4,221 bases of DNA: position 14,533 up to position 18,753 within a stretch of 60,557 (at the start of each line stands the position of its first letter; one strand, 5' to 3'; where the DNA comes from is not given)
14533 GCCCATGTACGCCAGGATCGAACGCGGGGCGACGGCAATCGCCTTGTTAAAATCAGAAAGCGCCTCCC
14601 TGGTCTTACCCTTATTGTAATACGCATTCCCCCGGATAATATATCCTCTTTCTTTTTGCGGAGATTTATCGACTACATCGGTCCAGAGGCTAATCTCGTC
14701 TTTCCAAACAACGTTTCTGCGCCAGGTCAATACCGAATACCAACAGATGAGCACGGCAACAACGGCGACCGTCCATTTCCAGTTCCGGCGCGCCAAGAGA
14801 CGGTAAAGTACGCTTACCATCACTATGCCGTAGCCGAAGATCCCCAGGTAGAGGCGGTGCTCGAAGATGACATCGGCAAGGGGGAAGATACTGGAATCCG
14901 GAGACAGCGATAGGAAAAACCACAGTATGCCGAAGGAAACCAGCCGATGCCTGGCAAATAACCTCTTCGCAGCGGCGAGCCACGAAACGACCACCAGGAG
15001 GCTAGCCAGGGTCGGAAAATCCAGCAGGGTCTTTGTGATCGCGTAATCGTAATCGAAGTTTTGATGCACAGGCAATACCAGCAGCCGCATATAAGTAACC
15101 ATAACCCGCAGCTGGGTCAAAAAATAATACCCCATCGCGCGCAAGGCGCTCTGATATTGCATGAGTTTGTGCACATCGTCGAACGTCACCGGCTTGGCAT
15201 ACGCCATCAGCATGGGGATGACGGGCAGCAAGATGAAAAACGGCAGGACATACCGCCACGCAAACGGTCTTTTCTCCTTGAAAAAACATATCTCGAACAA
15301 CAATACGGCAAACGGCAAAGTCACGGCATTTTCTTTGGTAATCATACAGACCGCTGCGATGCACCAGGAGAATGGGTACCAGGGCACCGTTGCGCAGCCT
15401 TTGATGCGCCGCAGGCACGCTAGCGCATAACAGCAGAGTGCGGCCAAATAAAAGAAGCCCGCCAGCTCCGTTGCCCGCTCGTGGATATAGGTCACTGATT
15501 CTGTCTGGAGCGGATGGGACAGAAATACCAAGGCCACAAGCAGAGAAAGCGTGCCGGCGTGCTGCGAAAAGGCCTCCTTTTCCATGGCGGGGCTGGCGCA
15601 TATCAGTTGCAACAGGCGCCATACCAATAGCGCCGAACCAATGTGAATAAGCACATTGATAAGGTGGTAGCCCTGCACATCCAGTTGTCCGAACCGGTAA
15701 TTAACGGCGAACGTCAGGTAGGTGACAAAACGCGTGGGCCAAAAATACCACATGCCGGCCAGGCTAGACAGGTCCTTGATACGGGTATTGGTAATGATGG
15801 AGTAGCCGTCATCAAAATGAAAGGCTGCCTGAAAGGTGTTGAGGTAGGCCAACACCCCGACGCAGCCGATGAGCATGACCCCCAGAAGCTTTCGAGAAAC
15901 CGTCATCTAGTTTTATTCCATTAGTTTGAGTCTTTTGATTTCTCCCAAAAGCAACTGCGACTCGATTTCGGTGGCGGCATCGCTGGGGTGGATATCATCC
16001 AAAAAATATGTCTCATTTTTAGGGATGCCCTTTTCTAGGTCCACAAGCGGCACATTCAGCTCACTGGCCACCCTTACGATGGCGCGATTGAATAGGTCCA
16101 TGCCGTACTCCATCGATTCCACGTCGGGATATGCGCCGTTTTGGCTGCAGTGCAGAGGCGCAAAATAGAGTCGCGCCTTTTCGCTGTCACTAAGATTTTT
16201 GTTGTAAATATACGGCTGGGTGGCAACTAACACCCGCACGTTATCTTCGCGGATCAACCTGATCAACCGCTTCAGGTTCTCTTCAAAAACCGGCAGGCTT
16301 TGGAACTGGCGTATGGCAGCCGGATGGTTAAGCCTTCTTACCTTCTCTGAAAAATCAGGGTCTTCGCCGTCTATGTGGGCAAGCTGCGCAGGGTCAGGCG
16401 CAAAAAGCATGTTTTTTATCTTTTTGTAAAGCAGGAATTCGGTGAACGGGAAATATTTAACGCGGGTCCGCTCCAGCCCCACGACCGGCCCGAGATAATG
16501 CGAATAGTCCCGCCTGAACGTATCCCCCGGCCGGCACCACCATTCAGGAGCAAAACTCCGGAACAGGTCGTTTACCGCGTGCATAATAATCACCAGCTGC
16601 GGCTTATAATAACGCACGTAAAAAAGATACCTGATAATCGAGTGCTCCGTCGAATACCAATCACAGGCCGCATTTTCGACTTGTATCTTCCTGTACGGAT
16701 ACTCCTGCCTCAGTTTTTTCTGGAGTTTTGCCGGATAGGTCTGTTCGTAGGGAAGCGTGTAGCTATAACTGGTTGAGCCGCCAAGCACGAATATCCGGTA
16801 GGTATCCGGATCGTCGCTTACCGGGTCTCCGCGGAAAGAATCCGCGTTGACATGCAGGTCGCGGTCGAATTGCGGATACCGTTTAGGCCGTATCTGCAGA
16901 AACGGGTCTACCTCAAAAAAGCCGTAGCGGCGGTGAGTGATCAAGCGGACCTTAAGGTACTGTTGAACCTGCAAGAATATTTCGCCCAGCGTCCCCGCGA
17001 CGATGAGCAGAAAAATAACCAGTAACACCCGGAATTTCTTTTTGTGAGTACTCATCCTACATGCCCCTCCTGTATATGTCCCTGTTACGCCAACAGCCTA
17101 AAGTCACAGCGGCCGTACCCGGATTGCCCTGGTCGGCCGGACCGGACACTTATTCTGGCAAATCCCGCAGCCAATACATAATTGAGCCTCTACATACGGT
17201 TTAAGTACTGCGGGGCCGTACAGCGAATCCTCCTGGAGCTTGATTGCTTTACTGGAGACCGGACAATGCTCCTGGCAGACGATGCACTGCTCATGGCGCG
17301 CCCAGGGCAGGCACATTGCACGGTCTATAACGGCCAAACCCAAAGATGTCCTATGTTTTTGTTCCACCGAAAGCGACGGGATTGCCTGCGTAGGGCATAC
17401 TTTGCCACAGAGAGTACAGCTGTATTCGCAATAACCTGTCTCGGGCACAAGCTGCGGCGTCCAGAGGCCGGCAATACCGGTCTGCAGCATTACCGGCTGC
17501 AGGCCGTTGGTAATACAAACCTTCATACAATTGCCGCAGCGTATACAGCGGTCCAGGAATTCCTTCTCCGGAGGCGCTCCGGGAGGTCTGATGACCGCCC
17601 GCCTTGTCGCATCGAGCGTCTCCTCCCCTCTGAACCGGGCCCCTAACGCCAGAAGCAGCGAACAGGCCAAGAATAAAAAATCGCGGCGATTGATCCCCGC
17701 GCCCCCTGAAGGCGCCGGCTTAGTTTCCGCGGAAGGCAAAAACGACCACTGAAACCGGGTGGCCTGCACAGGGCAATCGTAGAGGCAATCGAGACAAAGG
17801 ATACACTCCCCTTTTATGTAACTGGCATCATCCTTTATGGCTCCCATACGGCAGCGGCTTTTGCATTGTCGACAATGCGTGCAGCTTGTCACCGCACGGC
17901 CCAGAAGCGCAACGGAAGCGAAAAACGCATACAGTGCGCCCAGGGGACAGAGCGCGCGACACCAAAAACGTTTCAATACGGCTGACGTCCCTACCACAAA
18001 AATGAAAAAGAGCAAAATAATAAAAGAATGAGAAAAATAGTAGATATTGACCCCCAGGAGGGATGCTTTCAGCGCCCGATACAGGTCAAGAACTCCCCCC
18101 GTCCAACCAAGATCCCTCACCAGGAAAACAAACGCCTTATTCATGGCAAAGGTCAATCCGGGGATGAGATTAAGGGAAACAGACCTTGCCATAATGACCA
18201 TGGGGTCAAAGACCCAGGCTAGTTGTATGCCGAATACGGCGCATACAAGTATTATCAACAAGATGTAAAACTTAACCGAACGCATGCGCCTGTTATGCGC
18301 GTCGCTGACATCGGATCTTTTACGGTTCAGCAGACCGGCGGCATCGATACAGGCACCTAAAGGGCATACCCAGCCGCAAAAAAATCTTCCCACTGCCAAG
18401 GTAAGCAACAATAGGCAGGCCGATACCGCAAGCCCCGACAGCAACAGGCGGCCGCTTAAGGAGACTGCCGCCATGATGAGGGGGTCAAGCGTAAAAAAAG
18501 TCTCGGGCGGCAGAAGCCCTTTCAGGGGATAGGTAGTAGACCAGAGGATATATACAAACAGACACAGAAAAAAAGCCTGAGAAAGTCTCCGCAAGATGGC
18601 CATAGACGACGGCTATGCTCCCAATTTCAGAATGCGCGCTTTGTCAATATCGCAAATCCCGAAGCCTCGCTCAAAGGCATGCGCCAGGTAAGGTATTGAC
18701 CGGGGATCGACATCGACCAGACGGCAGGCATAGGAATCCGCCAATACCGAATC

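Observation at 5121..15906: Array of four bacterial TMTC-like (GT-C + TPR) glycosyltransferase paralogs: a candidate multi-enzyme periplasmic protein glycosylation system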

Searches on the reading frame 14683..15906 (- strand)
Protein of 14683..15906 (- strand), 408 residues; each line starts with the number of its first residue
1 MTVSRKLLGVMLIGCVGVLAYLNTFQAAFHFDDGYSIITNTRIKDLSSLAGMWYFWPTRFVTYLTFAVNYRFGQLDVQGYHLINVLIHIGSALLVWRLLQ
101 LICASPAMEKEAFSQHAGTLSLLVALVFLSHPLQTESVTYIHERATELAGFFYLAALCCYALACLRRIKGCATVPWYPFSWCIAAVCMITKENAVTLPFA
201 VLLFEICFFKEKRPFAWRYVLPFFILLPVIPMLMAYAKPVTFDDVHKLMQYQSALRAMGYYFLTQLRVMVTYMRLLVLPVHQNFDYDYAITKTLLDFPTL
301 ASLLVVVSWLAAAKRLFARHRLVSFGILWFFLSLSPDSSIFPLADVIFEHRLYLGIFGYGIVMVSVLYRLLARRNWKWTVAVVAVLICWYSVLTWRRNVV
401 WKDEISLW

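Call 7: search_protein_families(library=pfam, proteins=[window:14689-15906:-], max_evalue=10)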
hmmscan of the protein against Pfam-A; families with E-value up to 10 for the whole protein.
seq(406 aa): 1 family
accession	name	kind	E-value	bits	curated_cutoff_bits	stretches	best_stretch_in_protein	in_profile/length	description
PF09767.14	DUF2053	-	0.0013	19.3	27.3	1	227-332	11-111/160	Predicted membrane protein (DUF2053)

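Call 31: find_homologous_proteins(query=window:14683-15906:-, max_evalue=0.001)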
Query seq(408 aa) (408 aa): 1039 proteins with E <= 0.001 among 8000 candidates; the best 120 are listed.
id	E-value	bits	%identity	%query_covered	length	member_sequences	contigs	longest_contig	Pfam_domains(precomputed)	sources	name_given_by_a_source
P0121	2.1e-271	918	100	100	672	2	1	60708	PF25063.1,PF13431.13,PF13414.13,PF12569.15,PF13428.13,PF13374.13,PF14559.13,PF24575.2,PF25575.1,PF13371.13,PF17874.8,PF00515.35,PF13424.13,PF21033.5,PF13432.13,PF13181.13,PF01239.29,PF07719.24,PF13174.13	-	-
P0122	1.1e-206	705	76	100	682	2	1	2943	PF25063.1,PF13431.13,PF13414.13,PF13428.13,PF13374.13,PF14559.13,PF24575.2,PF25575.1,PF13371.13,PF17874.8,PF00515.35,PF13424.13,PF21033.5,PF13432.13,PF13181.13,PF01239.29,PF07719.24,PF13174.13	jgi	jgi:tetratricopeptide (TPR) repeat protein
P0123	7.2e-205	699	76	100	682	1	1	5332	PF25063.1,PF13431.13,PF13414.13,PF12569.15,PF13428.13,PF13374.13,PF14559.13,PF25575.1,PF13371.13,PF17874.8,PF00515.35,PF13424.13,PF21033.5,PF13432.13,PF13181.13,PF01239.29,PF07719.24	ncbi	-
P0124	1.6e-117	412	47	99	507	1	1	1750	PF13431.13,PF13414.13,PF00515.35,PF13181.13,PF07719.24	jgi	-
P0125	8.9e-117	409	47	99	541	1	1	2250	PF14559.13,PF13431.13,PF13414.13,PF13371.13,PF00515.35,PF13424.13,PF21033.5,PF13432.13,PF13428.13,PF13181.13,PF07719.24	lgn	-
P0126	9.2e-117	409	49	99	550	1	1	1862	PF14559.13,PF13431.13,PF13414.13,PF13371.13,PF00515.35,PF13424.13,PF13432.13,PF13428.13,PF13181.13,PF07719.24,PF13374.13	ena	-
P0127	1.5e-115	405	47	100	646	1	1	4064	PF13431.13,PF13414.13,PF12569.15,PF13428.13,PF14559.13,PF24575.2,PF25575.1,PF10516.16,PF13371.13,PF00515.35,PF13424.13,PF21033.5,PF13432.13,PF13181.13,PF01239.29,PF07719.24,PF13174.13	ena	-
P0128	9.8e-114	399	46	99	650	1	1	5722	PF13431.13,PF13414.13,PF13428.13,PF13374.13,PF07721.21,PF14559.13,PF24575.2,PF25575.1,PF10516.16,PF13371.13,PF00515.35,PF13424.13,PF13432.13,PF13181.13,PF01239.29,PF07719.24,PF13174.13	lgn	-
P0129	3.9e-112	394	47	99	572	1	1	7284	PF13431.13,PF13414.13,PF13428.13,PF13374.13,PF14559.13,PF24575.2,PF25575.1,PF10516.16,PF13371.13,PF00515.35,PF13424.13,PF13432.13,PF13181.13,PF07719.24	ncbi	-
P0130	1.2e-111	392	46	99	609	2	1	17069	PF13431.13,PF13414.13,PF13428.13,PF14559.13,PF24575.2,PF25575.1,PF13371.13,PF00515.35,PF13424.13,PF13432.13,PF13181.13,PF07719.24,PF13174.13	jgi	-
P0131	1.9e-111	392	47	97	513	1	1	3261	PF13431.13,PF13414.13,PF00515.35,PF13181.13,PF07719.24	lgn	-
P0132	6.2e-111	390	48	98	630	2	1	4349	PF13431.13,PF13414.13,PF13176.13,PF12569.15,PF13428.13,PF13374.13,PF14559.13,PF24575.2,PF10516.16,PF13371.13,PF00515.35,PF13424.13,PF13432.13,PF13181.13,PF07719.24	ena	-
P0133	1.5e-110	389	47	97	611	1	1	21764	PF25063.1,PF13431.13,PF23914.2,PF13414.13,PF13176.13,PF13428.13,PF13374.13,PF14559.13,PF13371.13,PF00515.35,PF13424.13,PF21033.5,PF13432.13,PF13181.13,PF07719.24,PF13174.13,PF20308.5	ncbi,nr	ncbi:MAG: tetratricopeptide repeat protein [Candidatus Omnitrophota bacterium]|nr:tetratricopeptide 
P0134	2.4e-110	388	46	95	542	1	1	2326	PF13431.13,PF13414.13,PF00515.35,PF13424.13,PF13181.13,PF07719.24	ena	-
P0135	4.8e-110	387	48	96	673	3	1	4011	PF25063.1,PF13431.13,PF23914.2,PF13414.13,PF13176.13,PF24885.2,PF13428.13,PF13374.13,PF14559.13,PF13371.13,PF00515.35,PF13424.13,PF21033.5,PF13432.13,PF13181.13,PF07719.24,PF13174.13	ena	-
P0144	1.3e-106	376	45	99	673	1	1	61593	PF13431.13,PF13414.13,PF12569.15,PF13428.13,PF13374.13,PF14559.13,PF24575.2,PF25575.1,PF10516.16,PF13371.13,PF00515.35,PF13424.13,PF21033.5,PF13432.13,PF13181.13,PF01239.29,PF07719.24,PF13174.13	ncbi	-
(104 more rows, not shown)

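Call 39: predict_structure(alignment_id=A3)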
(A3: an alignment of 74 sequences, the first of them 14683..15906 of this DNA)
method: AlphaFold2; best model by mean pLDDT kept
length: 408 residues; sequences in the alignment: 74
mean_pLDDT: 93.8   pTM: 0.94
mean pLDDT of the five models: 93.8, 93.6, 92.7, 92.7, 91.7
residues with pLDDT >= 90: 346; 70-90: 50; 50-70: 12; < 50: 0
segments of 3 or more residues with pLDDT < 50: none
pLDDT, mean of each block of 10 residues (from residue 1): 85 98 95 92 93 94 97 97 98 99 97 96 99 96 97 99 97 97 98 96 97 91 97 86 70 85 95 95 86 96 98 97 98 83 86 98 98 92 98 96 87
secondary structure, 60 per line:
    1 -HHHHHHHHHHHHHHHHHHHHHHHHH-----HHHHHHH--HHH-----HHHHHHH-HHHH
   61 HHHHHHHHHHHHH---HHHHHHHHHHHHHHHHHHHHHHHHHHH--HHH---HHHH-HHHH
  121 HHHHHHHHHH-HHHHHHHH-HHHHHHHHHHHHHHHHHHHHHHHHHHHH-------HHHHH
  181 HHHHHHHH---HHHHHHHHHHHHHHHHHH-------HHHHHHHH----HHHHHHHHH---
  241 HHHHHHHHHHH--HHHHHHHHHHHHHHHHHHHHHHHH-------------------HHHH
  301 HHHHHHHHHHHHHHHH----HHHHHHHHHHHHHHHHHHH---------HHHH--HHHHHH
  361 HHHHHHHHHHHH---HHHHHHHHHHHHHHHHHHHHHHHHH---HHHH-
elements in order: H2-26 H32-38 H49-55 H57-73 H77-103 H112-115 H117-130 H132-139 H141-168 H176-188 H192-209 H217-224 H229-237 H241-251 H254-277 H297-316 H321-339 H349-352 H355-372 H376-400 H404-407

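Call 42: fold_search(model_id=the predicted structure, library=pdb)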
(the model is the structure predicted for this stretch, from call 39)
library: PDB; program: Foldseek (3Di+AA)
matches with E <= 10: 454; with E <= 0.001: 1
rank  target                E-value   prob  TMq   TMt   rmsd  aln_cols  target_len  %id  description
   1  5gmy_A                3.2e-04  1.00  0.49  0.26  16.1       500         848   12  Crystal structure of the Archaeoglobus fulgidus oligosaccharyltransferase (O29867_ARCFU) tethered with an acceptor pep (released 2017-02-01)
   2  7bvc_B                2.4e-03  1.00  0.38  0.18  15.1       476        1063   13  Cryo-EM structure of Mycobacterium smegmatis arabinosyltransferase EmbA-EmbB-AcpM2 in complex with ethambutol (released 2020-04-29)
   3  7e9s_A                2.5e-03  1.00  0.49  0.26  15.0       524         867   11  Archaeal oligosaccharyltransferase AglB from Archaeoglobus fulgidus in complex with an inhibitory peptide and a dolich (released 2021-09-08)
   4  5f15                  3.9e-03  1.00  0.39  0.31  16.2       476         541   14  Crystal Structure of ArnT from Cupriavidus metallidurans bound to Undecaprenyl phosphate (released 2016-02-17)
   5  8age_A                4.9e-03  1.00  0.50  0.35  11.6       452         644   12  Structure of yeast oligosaccharylransferase complex with acceptor peptide bound (released 2022-12-07)
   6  8agc_A                5.1e-03  1.00  0.52  0.34  14.2       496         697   11  Structure of yeast oligosaccharylransferase complex with lipid-linked oligosaccharide and non-acceptor peptide bound (released 2022-12-07)
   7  9n9j_I                5.3e-03  1.00  0.46  0.31  14.9       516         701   12  Structure of a GRP94 folding intermediate engaged with a CCDC134- and FKBP11-bound secretory translocon (released 2025-11-19)
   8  6ezn_F                7.4e-03  1.00  0.51  0.35  12.4       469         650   11  Cryo-EM structure of the yeast oligosaccharyltransferase (OST) complex (released 2018-01-17)
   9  5ogl_A                7.4e-03  1.00  0.41  0.27  12.4       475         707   10  Structure of bacterial oligosaccharyltransferase PglB in complex with an acceptor peptide and an lipid-linked oligosac (released 2017-10-25)
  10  6s7t_A                7.7e-03  1.00  0.51  0.32  13.7       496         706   11  Cryo-EM structure of human oligosaccharyltransferase complex OST-B (released 2019-12-18)
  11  6gxc_A                8.7e-03  1.00  0.47  0.30  11.1       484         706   11  Bacterial oligosaccharyltransferase PglB in complex with an inhibitory peptide and a reactive lipid-linked oligosaccha (released 2018-11-14)
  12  6ftg_5                9.9e-03  1.00  0.49  0.34  14.6       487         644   13  Subtomogram average of OST-containing ribosome-translocon complexes from canine rough microsomal membranes (released 2018-03-21)
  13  5ezm                  1.6e-02  0.99  0.40  0.32  17.4       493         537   12  Crystal Structure of ArnT from Cupriavidus metallidurans in the apo state (released 2016-02-17)
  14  7bvh_A                2.2e-02  0.99  0.37  0.18  14.0       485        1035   14  Crystal structure of arabinosyltransferase EmbC2-AcpM2 complex from Mycobacterium smegmatis complexed with di-arabinos (released 2020-04-29)
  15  9wjh                  5.5e-02  0.25  0.14  0.15  20.9       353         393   17  Spiroindoline-bound human VAChT (released 2025-11-05)
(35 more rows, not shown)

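Call 50: find_encoding_contigs(protein=P0123, flank=10000, max_places=2)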
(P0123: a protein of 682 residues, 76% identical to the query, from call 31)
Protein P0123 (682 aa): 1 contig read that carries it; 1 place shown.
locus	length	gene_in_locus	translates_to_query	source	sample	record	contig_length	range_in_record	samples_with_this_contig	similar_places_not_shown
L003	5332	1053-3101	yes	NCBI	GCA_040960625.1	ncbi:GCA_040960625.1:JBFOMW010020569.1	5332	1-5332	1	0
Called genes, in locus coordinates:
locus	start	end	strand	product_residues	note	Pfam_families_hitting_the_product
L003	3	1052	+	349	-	?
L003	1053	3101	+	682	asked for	PF00515:TPR_1 (weak), PF00515:TPR_1, PF13181:TPR_8 (weak), PF13432:TPR_16, PF13414:TPR_11, PF00515:TPR_1, PF13414:TPR_11, PF00515:TPR_1, +16 more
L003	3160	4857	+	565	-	-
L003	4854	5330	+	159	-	?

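Call 51: find_encoding_contigs(protein=P0144, flank=10000, max_places=2)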
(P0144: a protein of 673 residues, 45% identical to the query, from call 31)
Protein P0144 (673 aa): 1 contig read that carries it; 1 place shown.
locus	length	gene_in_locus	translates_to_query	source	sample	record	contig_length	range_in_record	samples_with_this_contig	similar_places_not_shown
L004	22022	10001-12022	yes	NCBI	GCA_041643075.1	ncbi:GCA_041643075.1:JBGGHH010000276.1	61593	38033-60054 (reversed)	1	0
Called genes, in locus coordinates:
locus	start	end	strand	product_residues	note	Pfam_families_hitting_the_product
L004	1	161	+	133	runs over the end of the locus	-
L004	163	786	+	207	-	PF07638:Sigma70_ECF, PF04542:Sigma70_r2, PF08281:Sigma70_r4_2, PF04545:Sigma70_r4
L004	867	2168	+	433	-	PF02321:OEP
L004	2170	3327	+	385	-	PF19335:HMBD, PF25944:Beta-barrel_RND (faint), PF25954:Beta-barrel_RND_2, PF25975:CzcB_C, PF25989:YknX_C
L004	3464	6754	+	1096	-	PF00873:ACR_tran, PF03176:MMPL (faint)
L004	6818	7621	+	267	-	PF18915:DUF5667 (weak)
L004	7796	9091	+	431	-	PF07642:BBP2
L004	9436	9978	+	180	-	-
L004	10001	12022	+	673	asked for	PF00515:TPR_1, PF13424:TPR_12, PF13431:TPR_17, PF13414:TPR_11, PF00515:TPR_1, PF13414:TPR_11, PF13414:TPR_11, PF00515:TPR_1, +27 more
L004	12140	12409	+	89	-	PF00312:Ribosomal_S15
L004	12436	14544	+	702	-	PF01138:RNase_PH, PF03725:RNase_PH_C (weak), PF03726:PNPase, PF01138:RNase_PH, PF00013:KH_1, PF00575:S1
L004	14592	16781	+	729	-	PF13491:FtsK_4TM, PF17854:FtsK_alpha, PF01580:FtsK_SpoIIIE, PF09397:FtsK_gamma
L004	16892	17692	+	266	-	PF13413:HTH_25, PF13464:RodZ_C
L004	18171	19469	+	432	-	PF01555:N6_N4_Mtase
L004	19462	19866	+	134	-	PF09568:RE_MjaI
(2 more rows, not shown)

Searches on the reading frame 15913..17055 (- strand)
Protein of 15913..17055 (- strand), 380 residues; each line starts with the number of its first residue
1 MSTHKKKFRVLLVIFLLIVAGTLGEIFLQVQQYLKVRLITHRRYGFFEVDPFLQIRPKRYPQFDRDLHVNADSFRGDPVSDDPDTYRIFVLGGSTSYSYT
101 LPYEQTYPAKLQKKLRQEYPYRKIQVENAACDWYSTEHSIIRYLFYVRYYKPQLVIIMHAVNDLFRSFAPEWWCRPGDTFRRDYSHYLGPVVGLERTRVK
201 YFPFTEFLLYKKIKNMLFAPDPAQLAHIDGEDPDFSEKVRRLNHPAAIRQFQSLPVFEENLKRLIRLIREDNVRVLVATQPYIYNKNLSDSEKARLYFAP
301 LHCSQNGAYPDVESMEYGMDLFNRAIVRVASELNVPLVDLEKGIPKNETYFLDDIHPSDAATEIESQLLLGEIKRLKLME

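Call 4: search_protein_families(library=pfam, proteins=[window:15913-17055:-], max_evalue=0.01)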
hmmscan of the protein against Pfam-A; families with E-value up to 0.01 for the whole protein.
window:15913-17055:- (380 aa): 3 families
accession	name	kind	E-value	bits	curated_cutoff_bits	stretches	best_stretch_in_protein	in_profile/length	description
PF13472.12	Lipase_GDSL_2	-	4.1e-17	63.7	32.9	1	90-361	1-175/178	GDSL-like Lipase/Acylhydrolase family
PF00657.28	Lipase_GDSL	-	5.7e-05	23.8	23.6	0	311-363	144-202/208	GDSL-like Lipase/Acylhydrolase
PF25182.1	NonGDSL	-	0.001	18.9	80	1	86-166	28-109/220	Non-GDSL lipase-like family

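Call 5: search_protein_families(library=ncbifam, proteins=[window:15913-17055:-], max_evalue=0.01)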
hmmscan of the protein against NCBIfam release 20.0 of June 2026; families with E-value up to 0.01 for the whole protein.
window:15913-17055:- (380 aa): 1 family
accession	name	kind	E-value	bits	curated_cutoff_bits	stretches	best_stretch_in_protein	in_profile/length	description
NF007819.1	PRK10528.1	equivalog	2.5e-07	30.6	270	1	88-171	31-112/210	multifunctional acyl-CoA thioesterase I/protease I/lysophospholipase L1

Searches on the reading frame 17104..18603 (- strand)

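Call 58: search_protein_families(library=ncbifam, proteins=[window:17104-18603:-], max_evalue=0.00001)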
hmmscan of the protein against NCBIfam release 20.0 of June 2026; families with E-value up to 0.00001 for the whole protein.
window:17104-18603:- (499 aa): 14 families
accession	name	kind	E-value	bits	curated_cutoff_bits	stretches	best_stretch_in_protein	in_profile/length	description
NF007012.0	PRK09476.1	equivalog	3.3e-27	95.3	269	1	306-498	11-207/254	ferredoxin-type protein NapG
NF007013.0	PRK09477.1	equivalog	3.2e-25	88.8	234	2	3-154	26-182/286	quinol dehydrogenase ferredoxin subunit NapH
TIGR02163.1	napH_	subfamily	1.1e-22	80.8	213.05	2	2-153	2-158/255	NapH/MauN family ferredoxin-type protein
TIGR00397.1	mauM_napG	subfamily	3.9e-22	78.9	178.85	1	331-498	33-198/213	MauM/NapG family ferredoxin-type protein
TIGR00402.1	napF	equivalog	8.4e-16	58.2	102.2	1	323-488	8-145/149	ferredoxin-type protein NapF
NF045874.1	Vhu_polyferre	exception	3.5e-10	39.2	600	1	212-280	35-102/381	F420-non-reducing hydrogenase associated-polyferredoxin VhuB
NF046105.1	TransRegNosR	equivalog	9.9e-10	37.3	1000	1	190-273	575-661/680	transcriptional regulator NosR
NF038196.1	ferrodoxin_EFR1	subfamily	4.5e-09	36.7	75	1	239-285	184-232/242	EFR1 family ferrodoxin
NF058577.1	FdxA_fam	equivalog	5.4e-08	32.9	65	0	439-488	11-50/52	4Fe-4S ferredoxin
NF042909.1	FMH_DH_FwdF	exception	1.4e-07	31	375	0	351-455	225-314/336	tungsten-dependent formylmethanofuran dehydrogenase subunit FwdF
TIGR02179.1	PorD_KorD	subfamily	1.7e-07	31.2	60.05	0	438-489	28-70/78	2-oxoacid:acceptor oxidoreductase, delta subunit, pyruvate/2-ketoisovalerate family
NF004914.0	PRK06273.1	equivalog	4e-06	26.7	163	0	454-498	31-75/167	ferredoxin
TIGR01971.1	NuoI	subfamily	8.2e-06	25.4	113.05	0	395-456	46-100/121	NADH-quinone oxidoreductase, chain I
NF009945.0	PRK13409.1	equivalog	1e-05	24.5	469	1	423-491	4-66/592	ribosome biogenesis/translation initiation ATPase RLI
